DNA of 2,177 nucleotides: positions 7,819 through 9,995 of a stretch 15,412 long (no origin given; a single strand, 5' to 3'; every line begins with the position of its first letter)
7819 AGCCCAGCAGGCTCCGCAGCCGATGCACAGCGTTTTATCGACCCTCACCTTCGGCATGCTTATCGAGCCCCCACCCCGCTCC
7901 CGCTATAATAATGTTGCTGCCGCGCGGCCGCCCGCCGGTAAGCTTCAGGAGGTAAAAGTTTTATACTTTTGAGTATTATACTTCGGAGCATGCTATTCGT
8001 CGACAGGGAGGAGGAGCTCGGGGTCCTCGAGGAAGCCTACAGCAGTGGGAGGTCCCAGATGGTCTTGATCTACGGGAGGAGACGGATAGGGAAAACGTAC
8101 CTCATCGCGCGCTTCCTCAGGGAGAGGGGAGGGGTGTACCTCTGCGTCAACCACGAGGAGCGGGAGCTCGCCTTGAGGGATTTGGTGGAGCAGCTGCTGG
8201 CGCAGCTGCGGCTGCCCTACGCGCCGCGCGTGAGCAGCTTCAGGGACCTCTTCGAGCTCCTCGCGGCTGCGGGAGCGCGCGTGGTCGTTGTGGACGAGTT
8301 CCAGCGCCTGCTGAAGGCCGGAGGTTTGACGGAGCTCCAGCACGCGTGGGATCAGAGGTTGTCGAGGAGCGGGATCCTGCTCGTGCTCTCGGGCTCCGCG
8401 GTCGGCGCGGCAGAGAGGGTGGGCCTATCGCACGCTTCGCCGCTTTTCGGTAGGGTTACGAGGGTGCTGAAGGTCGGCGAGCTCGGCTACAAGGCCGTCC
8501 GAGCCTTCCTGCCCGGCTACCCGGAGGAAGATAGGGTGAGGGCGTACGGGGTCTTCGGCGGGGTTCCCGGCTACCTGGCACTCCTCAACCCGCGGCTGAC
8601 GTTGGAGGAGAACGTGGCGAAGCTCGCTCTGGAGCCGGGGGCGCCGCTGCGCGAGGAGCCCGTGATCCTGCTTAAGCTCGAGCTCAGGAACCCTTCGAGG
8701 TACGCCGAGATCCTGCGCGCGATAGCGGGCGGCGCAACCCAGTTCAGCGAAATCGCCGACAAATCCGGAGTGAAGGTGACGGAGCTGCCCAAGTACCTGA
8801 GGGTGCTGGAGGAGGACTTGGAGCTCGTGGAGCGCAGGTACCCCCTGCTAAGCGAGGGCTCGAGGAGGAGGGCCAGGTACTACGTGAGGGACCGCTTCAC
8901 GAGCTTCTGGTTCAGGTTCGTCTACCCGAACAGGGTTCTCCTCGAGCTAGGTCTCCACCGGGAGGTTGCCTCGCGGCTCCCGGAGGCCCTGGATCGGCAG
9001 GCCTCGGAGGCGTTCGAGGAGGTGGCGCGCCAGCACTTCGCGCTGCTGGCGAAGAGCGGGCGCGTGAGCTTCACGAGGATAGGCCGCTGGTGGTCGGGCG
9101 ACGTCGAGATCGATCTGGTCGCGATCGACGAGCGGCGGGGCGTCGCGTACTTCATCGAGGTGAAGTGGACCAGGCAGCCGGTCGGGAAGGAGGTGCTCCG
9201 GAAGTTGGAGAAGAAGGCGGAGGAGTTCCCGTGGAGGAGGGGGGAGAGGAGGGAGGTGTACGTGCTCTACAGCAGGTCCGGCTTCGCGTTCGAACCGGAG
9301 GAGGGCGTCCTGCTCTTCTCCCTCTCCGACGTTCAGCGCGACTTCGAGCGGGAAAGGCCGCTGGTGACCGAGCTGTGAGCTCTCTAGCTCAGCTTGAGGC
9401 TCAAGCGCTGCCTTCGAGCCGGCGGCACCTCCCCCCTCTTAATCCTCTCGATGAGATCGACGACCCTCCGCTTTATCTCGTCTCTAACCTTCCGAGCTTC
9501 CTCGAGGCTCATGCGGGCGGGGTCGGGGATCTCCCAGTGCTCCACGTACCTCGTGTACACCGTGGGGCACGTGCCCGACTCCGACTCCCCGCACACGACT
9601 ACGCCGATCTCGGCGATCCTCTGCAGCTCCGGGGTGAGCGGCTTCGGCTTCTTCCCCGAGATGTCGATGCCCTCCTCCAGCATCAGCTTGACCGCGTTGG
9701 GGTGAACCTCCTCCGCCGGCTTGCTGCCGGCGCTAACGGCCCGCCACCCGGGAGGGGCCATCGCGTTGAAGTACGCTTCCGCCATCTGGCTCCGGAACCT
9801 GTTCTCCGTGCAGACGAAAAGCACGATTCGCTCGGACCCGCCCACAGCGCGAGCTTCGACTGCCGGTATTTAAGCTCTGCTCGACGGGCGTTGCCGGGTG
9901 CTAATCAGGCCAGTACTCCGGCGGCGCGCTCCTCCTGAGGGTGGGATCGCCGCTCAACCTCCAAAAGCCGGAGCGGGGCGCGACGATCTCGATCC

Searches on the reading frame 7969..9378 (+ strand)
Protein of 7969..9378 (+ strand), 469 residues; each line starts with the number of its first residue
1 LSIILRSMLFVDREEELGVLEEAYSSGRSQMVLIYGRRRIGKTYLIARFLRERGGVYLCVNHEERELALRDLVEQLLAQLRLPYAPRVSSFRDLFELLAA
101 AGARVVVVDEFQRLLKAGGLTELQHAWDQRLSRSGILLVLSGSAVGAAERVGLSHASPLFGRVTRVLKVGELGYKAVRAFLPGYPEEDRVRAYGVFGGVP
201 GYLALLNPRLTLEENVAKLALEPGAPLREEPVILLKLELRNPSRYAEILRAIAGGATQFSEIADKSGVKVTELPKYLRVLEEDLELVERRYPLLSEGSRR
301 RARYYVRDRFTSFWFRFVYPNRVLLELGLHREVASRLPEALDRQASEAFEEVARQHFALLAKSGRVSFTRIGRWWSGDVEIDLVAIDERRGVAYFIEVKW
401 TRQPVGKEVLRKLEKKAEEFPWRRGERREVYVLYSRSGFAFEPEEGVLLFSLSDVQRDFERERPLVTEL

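Call 8: search_protein_families(library=pfam, proteins=[window:7969-9378:+], max_evalue=0.01)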
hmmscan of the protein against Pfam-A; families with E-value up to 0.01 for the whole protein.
window:7969-9378:+ (469 aa): 8 families
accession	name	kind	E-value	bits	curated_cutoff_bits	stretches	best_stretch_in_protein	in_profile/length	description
PF03008.20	DUF234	-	9.6e-23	80.9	22.5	1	314-402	1-91/100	Archaea bacterial proteins of unknown function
PF01637.24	ATPase_2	-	2.5e-17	63.9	33.2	1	10-205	1-224/225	ATPase domain predominantly from Archaea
PF13401.12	AAA_22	-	8.9e-12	45.9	27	1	29-147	5-126/130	AAA domain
PF05621.17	TniB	-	1.4e-08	34.8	22.4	1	15-116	21-133/189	Bacterial TniB protein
PF13191.12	AAA_16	-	7.7e-07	30.2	32.6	1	10-115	2-145/167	AAA ATPase domain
PF13173.12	AAA_14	-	1.2e-06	28.9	27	1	30-149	3-104/129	AAA domain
PF04471.18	Mrr_cat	-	0.0053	17.3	21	1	346-419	6-75/115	Restriction endonuclease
PF13479.12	AAA_24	-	0.0074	16.6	27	0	29-116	2-78/195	AAA domain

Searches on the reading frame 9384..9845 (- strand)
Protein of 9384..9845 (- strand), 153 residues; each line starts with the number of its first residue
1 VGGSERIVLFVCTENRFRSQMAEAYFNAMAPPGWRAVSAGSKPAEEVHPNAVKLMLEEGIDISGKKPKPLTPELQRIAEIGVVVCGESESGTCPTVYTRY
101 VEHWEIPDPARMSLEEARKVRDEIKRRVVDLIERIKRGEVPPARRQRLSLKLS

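Call 9: search_protein_families(library=pfam, proteins=[window:9384-9845:-], max_evalue=0.01)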
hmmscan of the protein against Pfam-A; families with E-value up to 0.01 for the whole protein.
window:9384-9845:- (153 aa): 1 family
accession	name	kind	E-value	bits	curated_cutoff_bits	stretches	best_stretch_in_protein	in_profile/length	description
PF01451.26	LMWPc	-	4.3e-21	76.1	23.2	1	8-131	1-143/144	Low molecular weight phosphotyrosine protein phosphatase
